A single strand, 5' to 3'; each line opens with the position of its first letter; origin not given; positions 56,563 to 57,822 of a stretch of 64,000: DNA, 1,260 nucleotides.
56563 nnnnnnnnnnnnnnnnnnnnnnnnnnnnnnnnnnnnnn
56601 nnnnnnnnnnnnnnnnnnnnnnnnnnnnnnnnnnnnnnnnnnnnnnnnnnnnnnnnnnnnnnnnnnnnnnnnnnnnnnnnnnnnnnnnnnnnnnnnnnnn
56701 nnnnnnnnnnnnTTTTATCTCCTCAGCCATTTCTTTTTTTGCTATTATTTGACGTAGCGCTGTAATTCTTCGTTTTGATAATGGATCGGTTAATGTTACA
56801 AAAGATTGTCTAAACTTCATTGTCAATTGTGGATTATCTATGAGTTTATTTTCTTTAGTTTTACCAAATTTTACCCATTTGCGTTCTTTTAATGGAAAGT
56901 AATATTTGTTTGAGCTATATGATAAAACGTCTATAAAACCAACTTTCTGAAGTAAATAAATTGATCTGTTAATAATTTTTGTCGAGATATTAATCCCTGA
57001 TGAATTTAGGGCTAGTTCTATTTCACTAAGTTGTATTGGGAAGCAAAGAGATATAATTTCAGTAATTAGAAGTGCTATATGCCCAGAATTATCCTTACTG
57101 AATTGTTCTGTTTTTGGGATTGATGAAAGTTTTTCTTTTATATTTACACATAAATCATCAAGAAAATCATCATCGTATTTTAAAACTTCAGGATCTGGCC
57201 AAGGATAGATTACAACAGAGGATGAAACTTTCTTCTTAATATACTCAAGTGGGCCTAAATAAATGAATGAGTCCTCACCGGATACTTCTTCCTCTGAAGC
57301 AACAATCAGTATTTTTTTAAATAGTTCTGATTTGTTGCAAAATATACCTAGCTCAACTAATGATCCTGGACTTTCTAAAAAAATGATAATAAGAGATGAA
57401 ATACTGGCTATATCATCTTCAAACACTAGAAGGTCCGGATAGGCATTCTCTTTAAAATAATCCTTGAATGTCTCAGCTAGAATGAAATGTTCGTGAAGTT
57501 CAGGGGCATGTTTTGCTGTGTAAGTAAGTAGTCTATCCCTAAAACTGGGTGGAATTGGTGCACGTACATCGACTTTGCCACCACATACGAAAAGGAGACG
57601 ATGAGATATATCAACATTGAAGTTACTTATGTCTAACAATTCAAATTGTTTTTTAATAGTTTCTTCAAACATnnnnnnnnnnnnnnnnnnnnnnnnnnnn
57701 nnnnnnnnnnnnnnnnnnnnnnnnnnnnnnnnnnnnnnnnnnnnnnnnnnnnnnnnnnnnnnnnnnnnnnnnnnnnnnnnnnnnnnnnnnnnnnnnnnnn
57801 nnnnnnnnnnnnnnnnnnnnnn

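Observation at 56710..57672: Translationally coupled 320-aa effector candidate upstream of the RT, of unclear family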

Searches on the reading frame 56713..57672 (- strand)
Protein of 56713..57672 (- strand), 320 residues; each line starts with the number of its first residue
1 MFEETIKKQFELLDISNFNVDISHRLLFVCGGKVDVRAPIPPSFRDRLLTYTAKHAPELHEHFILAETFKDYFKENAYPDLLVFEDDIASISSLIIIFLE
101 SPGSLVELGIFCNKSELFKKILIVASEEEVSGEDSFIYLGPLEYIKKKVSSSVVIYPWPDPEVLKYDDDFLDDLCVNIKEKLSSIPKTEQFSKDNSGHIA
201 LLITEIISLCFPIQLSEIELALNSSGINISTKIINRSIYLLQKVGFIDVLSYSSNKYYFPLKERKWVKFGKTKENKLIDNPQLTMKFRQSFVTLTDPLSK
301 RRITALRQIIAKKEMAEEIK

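Call 3: search_protein_families(proteins=[window:56713-57672:-], library=padloc, max_evalue=0.01)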
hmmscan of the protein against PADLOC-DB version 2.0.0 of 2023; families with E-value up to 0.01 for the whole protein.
window:56713-57672:- (320 aa): 3 families
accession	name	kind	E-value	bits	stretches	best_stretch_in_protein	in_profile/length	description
PDLC02928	NDT_II-A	-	3e-90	300.5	1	5-309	2-278/279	-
PDLC02930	NDT_II-A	-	6.6e-25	86.2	1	25-224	24-206/272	-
PDLC02929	NDT_II-A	-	4.6e-05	21.3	1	92-154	108-172/199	-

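Call 4: search_protein_families(proteins=[window:56713-57672:-], library=ncbifam, max_evalue=0.01)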
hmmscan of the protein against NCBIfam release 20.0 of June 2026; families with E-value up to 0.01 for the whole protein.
window:56713-57672:- (320 aa): 1 family
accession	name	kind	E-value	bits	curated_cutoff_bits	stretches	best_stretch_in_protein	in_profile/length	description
NF038232.1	STM3845_fam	equivalog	6.9e-79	265.4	100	1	17-289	2-275/277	retron St85 family effector protein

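Call 7: profile_search(protein=window:56713-57672:-)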
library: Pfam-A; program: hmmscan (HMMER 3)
A. the first sequence (320 residues): domains with independent E <= 10: 1; with E <= 0.001: 0
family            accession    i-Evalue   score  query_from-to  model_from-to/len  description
DUF7952           PF25826.1        0.15    12.6     242-290        28-76/131  Domain of unknown function (DUF7952)

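Call 9: search_solved_structures(query=window:56713-57672:-, max_evalue=1, show_alignments=2)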
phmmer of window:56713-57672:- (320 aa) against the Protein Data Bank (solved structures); distinct sequences matched with E-value up to 1: 2.
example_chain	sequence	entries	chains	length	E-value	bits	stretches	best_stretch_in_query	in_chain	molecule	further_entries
7v9x_C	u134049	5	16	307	1.3e-10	44.6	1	26-172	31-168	retron St85 family effector protein | Retron Ec86 putative ribosyltransferase/DNA-binding protein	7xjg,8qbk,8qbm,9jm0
8qbl_G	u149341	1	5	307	8.7e-10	41.8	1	26-172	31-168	Retron Ec86 putative ribosyltransferase/DNA-binding protein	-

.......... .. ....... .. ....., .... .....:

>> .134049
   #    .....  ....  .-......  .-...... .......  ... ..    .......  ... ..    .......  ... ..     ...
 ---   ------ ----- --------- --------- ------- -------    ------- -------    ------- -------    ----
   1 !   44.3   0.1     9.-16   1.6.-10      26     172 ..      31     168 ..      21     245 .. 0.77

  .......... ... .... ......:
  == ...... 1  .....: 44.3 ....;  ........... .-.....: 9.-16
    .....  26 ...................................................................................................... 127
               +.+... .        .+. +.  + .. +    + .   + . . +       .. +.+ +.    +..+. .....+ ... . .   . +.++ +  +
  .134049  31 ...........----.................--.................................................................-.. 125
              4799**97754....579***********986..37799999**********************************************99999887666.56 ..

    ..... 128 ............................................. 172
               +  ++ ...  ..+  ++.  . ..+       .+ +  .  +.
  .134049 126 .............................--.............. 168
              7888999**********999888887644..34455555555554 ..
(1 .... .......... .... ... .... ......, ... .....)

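Call 12: find_homologous_proteins(query=window:56713-57672:-, max_evalue=0.00001)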
Query window:56713-57672:- (320 aa): 215 proteins with E <= 0.00001 among 1781 candidates; the best 120 are listed.
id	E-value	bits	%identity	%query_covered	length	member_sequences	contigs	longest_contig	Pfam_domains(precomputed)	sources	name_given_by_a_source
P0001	1.2e-172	591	96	89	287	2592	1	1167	PF28093.1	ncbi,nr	ncbi:hypothetical protein GJW95_22055, partial [Salmonella enterica]|nr:hypothetical protein [Salmon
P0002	6.6e-172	589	82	100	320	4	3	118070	PF28093.1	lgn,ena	-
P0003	6.6e-149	514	75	97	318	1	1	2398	PF28093.1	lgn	-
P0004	7.0e-143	494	72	98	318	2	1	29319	PF28093.1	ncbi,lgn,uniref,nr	ncbi:retron St85 family effector protein [Serratia fonticola]|uniref:retron St85 family effector pro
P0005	1.8e-138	479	68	99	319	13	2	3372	PF28093.1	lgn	-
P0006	7.6e-136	471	68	99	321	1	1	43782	PF28093.1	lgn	-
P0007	5.0e-129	448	64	99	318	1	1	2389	PF28093.1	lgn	-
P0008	6.8e-127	441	65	98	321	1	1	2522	PF28093.1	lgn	-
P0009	4.6e-126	439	65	97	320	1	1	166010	PF28093.1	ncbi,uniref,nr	ncbi:retron St85 family effector protein [Acerihabitans arboris]|uniref:Uncharacterized protein n=1 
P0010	1.3e-120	421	62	98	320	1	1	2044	PF28093.1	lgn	-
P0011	1.6e-108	381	57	98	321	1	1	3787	PF28093.1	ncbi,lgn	-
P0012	3.2e-104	367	56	98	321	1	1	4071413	PF28093.1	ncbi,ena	-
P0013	2.2e-103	364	53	100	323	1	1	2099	PF28093.1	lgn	-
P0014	5.7e-103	363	55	98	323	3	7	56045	PF28093.1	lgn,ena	-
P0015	8.6e-103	362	54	97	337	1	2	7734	PF28093.1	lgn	-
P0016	4.6e-102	360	54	98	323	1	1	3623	PF28093.1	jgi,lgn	jgi:hypothetical protein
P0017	1.0e-101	359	54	98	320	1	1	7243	PF28093.1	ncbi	-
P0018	3.4e-101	357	52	97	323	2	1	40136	PF28093.1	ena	-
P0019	1.2e-100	355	52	98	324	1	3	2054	PF28093.1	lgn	-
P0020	1.3e-100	355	53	98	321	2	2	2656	PF28093.1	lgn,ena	-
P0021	1.3e-100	355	52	97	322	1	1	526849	PF28093.1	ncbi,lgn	ncbi:MAG: retron St85 family effector protein [Methylophaga sp.]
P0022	6.4e-100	353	53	97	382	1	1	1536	PF28093.1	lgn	-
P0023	1.3e-99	352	59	87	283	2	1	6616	PF28093.1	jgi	-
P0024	1.6e-99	351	52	98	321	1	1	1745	PF28093.1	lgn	-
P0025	2.2e-99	351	53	96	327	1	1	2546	PF28093.1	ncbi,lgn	-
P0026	4.1e-99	350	52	95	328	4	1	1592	PF28093.1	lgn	-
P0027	7.2e-99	349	51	97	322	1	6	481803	PF28093.1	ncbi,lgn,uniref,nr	ncbi:retron St85 family effector protein [Methylophaga sp.]|uniref:retron St85 family effector prote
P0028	1.3e-98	348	54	97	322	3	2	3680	PF28093.1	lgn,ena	-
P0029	1.3e-98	348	51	97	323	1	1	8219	PF28093.1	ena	-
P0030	3.0e-98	347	54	97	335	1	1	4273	PF28093.1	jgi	jgi:DNA-binding transcriptional ArsR family regulator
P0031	4.2e-98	347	54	96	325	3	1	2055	PF28093.1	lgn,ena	-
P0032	4.9e-98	347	54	100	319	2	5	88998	PF28093.1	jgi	-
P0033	5.9e-98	346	51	98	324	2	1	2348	PF28093.1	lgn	-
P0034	5.9e-98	346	52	97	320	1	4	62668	PF28093.1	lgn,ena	-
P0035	6.7e-98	346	54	96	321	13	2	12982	PF28093.1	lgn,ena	-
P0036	9.1e-98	346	54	97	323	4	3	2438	PF28093.1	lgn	-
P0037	9.1e-98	346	53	97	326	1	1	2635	PF28093.1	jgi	jgi:hypothetical protein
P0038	1.7e-97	345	52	98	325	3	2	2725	PF28093.1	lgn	-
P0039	1.8e-97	345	53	97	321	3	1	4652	PF28093.1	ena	-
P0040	2.1e-97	344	52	96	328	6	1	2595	PF28093.1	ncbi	-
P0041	2.3e-97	344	53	97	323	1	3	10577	PF28093.1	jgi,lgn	jgi:hypothetical protein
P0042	2.3e-97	344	51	98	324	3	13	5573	PF28093.1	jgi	jgi:hypothetical protein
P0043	5.2e-97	343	53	97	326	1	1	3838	PF28093.1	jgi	jgi:hypothetical protein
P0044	5.9e-97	343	52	97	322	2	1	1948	PF28093.1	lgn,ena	-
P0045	7.2e-97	343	51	97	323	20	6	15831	PF28093.1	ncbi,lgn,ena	-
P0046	1.1e-96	342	53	96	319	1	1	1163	PF28093.1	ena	-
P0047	2.1e-96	341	53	97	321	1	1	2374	PF28093.1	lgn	-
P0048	3.0e-96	341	52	96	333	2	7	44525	PF28093.1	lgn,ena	-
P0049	3.4e-96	340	54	97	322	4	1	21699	PF28093.1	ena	-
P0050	4.5e-96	340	52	96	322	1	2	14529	PF28093.1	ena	-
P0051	5.8e-96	340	51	98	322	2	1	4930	PF28093.1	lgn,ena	-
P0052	6.1e-96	340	51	97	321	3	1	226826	PF28093.1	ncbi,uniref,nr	ncbi:retron St85 family effector protein [Bowmanella pacifica]|uniref:Uncharacterized protein n=1 Ta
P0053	1.3e-95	338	53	97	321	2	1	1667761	PF28093.1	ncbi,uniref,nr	ncbi:retron St85 family effector protein [Pseudoalteromonas spongiae]|uniref:retron St85 family effe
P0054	1.5e-95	338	53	97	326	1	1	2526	PF28093.1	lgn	-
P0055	1.9e-95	338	52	96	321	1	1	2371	PF28093.1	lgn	-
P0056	1.9e-95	338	51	97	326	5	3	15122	PF28093.1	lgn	-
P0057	2.4e-95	338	51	99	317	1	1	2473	PF28093.1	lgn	-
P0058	2.8e-95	337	52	97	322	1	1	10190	PF28093.1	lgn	-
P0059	3.2e-95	337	51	99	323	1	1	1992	PF28093.1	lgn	-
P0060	3.7e-95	337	51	97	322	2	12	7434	PF28093.1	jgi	jgi:hypothetical protein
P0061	8.8e-95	336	51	98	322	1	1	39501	PF28093.1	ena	-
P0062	9.9e-95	336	53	97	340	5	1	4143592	PF28093.1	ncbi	ncbi:retron St85 family effector protein [Alishewanella longhuensis]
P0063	1.0e-94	336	52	97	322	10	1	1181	PF28093.1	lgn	-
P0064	1.7e-94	335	53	97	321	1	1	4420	PF28093.1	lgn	-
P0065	2.1e-94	335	52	97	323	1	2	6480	PF28093.1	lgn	-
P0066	2.9e-94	334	52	98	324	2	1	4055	PF28093.1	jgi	jgi:DNA-binding transcriptional ArsR family regulator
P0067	9.3e-94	332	50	97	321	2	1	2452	PF28093.1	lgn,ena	-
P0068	1.3e-93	332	51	99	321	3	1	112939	PF28093.1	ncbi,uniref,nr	ncbi:hypothetical protein I6F53_04590 [Pseudoalteromonas sp. SWN29]|uniref:retron St85 family effect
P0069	2.6e-93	331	52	97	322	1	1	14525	PF28093.1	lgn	-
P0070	2.8e-93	331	51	97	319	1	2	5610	PF28093.1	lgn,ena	-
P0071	2.9e-93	331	50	96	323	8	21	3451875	PF28093.1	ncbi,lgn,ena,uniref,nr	ncbi:retron St85 family effector protein [Vibrio parahaemolyticus]|uniref:retron St85 family effecto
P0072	3.6e-93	331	51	97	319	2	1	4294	PF28093.1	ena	-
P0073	4.9e-93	330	51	97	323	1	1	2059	PF28093.1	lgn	-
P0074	1.1e-92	329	53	96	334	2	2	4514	PF28093.1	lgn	-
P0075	1.2e-92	329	51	97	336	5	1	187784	PF28093.1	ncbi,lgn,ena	-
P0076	1.2e-92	329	54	88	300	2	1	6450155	PF28093.1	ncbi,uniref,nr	ncbi:hypothetical protein H3N35_03570 [Thalassomonas haliotis]|uniref:Inner membrane protein n=1 Tax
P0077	1.3e-92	329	50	97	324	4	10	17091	PF28093.1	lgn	-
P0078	1.4e-92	329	52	96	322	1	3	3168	PF28093.1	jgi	jgi:hypothetical protein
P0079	1.5e-92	329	53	96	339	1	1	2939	PF28093.1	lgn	-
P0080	1.6e-92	328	51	97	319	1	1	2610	PF28093.1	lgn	-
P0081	2.0e-92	328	49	99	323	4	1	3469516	PF28093.1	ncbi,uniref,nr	ncbi:retron St85 family effector protein [Vibrio campbellii]|uniref:retron St85 family effector prot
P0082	2.5e-92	328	51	97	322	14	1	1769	PF28093.1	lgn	-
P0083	2.9e-92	328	51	96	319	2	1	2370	PF28093.1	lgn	-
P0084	3.2e-92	327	52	97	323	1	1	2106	PF28093.1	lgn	-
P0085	3.3e-92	327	50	96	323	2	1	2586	PF28093.1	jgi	jgi:hypothetical protein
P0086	3.9e-92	327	50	96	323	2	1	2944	PF28093.1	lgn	-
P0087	4.9e-92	327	50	97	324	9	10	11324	PF28093.1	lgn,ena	-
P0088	9.2e-92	326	50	97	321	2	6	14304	PF28093.1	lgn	-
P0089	1.1e-91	326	51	97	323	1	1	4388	PF28093.1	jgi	-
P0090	1.2e-91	326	48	100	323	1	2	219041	PF28093.1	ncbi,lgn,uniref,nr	ncbi:hypothetical protein H5181_08790 [Shewanella sp. SG44-2]|uniref:retron St85 family effector pro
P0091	1.7e-91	325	52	95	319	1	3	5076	PF28093.1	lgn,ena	-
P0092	2.4e-91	325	49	96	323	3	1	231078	PF28093.1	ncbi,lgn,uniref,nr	ncbi:retron St85 family effector protein [Vibrio crassostreae]|uniref:retron St85 family effector pr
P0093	3.6e-91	324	52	97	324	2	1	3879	PF28093.1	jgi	jgi:hypothetical protein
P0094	8.7e-91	323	50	96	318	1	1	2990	PF28093.1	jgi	jgi:hypothetical protein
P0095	1.1e-90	322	50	98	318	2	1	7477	PF28093.1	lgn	-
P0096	1.2e-90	322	50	96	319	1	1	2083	PF28093.1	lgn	-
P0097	1.3e-90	322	51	96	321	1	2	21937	PF28093.1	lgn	-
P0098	1.4e-90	322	49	99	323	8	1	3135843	PF28093.1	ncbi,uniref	ncbi:retron St85 family effector protein [Vibrio chagasii]|uniref:retron St85 family effector protei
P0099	1.7e-90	322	49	99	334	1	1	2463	PF28093.1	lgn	-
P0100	3.5e-90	321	51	96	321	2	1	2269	PF28093.1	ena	-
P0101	6.7e-90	320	51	96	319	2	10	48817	PF28093.1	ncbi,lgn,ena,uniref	ncbi:retron St85 family effector protein [Alcanivorax profundi]|uniref:retron St85 family effector p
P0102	7.8e-90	320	51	96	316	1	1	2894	PF28093.1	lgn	-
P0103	8.4e-90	319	49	96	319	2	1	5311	PF28093.1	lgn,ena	-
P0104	1.1e-89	319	49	96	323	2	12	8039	PF28093.1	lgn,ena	-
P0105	1.7e-89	318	50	96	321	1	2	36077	PF28093.1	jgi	-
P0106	2.7e-89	318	50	96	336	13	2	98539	PF28093.1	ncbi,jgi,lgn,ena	ncbi:retron St85 family effector protein [Shewanella baltica]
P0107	3.6e-89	317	48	97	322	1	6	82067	PF28093.1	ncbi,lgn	-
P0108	6.2e-89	317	49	96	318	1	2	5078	PF28093.1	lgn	-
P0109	6.6e-89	317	49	96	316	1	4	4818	PF28093.1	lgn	-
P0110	6.9e-89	316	48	96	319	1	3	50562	PF28093.1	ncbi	ncbi:MAG: retron St85 family effector protein [Candidatus Sedimenticola sp. (ex Thyasira tokunagai)]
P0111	7.5e-89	316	49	98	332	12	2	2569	PF28093.1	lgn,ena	-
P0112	1.2e-88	316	48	96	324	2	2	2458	PF28093.1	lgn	-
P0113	1.4e-88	315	51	97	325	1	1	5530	PF28093.1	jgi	jgi:uncharacterized protein YrzB (UPF0473 family)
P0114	1.6e-88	315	51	97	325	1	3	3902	PF28093.1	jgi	jgi:uncharacterized protein YrzB (UPF0473 family)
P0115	2.5e-88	315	49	98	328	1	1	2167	PF28093.1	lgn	-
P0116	2.8e-88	314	49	97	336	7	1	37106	PF28093.1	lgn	-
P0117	2.8e-88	314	50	97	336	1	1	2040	PF28093.1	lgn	-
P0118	2.9e-88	314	51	95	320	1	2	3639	PF28093.1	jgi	jgi:hypothetical protein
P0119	6.3e-88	313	47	96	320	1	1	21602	PF28093.1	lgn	-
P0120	1.0e-87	313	47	96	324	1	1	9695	PF28093.1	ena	-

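Call 14: list_cluster_members(proteins=[window:56713-57672:-, window:55778-56710:-])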
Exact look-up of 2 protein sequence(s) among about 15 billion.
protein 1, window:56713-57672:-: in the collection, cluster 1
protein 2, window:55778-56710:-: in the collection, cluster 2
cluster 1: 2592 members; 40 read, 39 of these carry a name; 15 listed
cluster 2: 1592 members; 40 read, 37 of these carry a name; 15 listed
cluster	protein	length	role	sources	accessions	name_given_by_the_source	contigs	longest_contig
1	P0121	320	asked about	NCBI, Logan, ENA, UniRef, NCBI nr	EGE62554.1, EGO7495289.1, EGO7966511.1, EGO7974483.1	retron St85 family effector protein [Escherichia coli] | Uncharacterized protein n=1 Tax=Escherichia coli TaxID=562 RepID=A0A0L7AIG8_ECOLX | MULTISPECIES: retron St85 family effector protein [Escherichia]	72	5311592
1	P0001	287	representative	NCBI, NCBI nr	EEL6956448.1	hypothetical protein GJW95_22055, partial [Salmonella enterica] | hypothetical protein [Salmonella enterica]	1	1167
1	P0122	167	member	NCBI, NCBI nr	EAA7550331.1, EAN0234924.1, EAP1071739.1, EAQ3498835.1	hypothetical protein H8454_004670, partial [Salmonella enterica subsp. enterica serovar ... | hypothetical protein [Salmonella enterica subsp. enterica serovar 4,[5],12:i:-]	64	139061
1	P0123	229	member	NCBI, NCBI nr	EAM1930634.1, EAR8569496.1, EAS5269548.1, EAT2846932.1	TPA: retron St85 family effector protein, partial [Salmonella enterica subsp. enterica ... | hypothetical protein [Salmonella enterica]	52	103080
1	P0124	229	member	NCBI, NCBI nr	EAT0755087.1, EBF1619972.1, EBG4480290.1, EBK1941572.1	hypothetical protein AHZ59_22720, partial [Salmonella enterica subsp. enterica serovar ... | hypothetical protein [Salmonella enterica]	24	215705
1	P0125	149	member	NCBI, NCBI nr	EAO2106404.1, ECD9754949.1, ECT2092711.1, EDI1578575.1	hypothetical protein HRW27_003659, partial [Salmonella enterica] | hypothetical protein [Salmonella enterica]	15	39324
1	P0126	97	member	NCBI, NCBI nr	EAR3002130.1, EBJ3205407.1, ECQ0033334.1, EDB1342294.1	hypothetical protein JYO29_003683, partial [Salmonella enterica subsp. enterica serovar ... | hypothetical protein [Salmonella enterica]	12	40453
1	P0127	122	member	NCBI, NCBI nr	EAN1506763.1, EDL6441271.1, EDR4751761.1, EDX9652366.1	retron St85 family effector protein, partial [Salmonella enterica subsp. enterica serovar ... | hypothetical protein [Salmonella enterica]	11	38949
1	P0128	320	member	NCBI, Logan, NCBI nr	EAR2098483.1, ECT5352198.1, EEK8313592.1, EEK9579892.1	hypothetical protein EH355_22075 [Salmonella enterica] | hypothetical protein [Salmonella enterica]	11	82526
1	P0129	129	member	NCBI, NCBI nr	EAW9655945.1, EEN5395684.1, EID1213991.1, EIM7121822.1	retron St85 family effector protein, partial [Salmonella enterica] | hypothetical protein [Salmonella enterica]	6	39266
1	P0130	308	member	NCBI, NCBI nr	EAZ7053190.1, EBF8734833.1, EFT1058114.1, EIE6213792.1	retron St85 family effector protein, partial [Salmonella enterica] | hypothetical protein [Salmonella enterica]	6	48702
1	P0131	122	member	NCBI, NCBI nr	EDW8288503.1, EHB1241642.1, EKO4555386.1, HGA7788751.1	TPA: hypothetical protein ACITG5_004049, partial [Salmonella enterica subsp. enterica ... | hypothetical protein [Salmonella enterica subsp. enterica serovar Typhimurium var. 5-]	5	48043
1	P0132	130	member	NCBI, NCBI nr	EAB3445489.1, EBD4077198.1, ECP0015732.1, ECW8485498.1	hypothetical protein D6O40_20355, partial [Salmonella enterica] | hypothetical protein [Salmonella enterica]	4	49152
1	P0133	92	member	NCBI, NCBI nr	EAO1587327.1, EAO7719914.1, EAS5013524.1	hypothetical protein EZL43_22470, partial [Salmonella enterica] | hypothetical protein [Salmonella enterica]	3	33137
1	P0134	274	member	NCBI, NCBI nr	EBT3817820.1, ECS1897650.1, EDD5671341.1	hypothetical protein CI981_23860, partial [Salmonella enterica] | hypothetical protein [Salmonella enterica]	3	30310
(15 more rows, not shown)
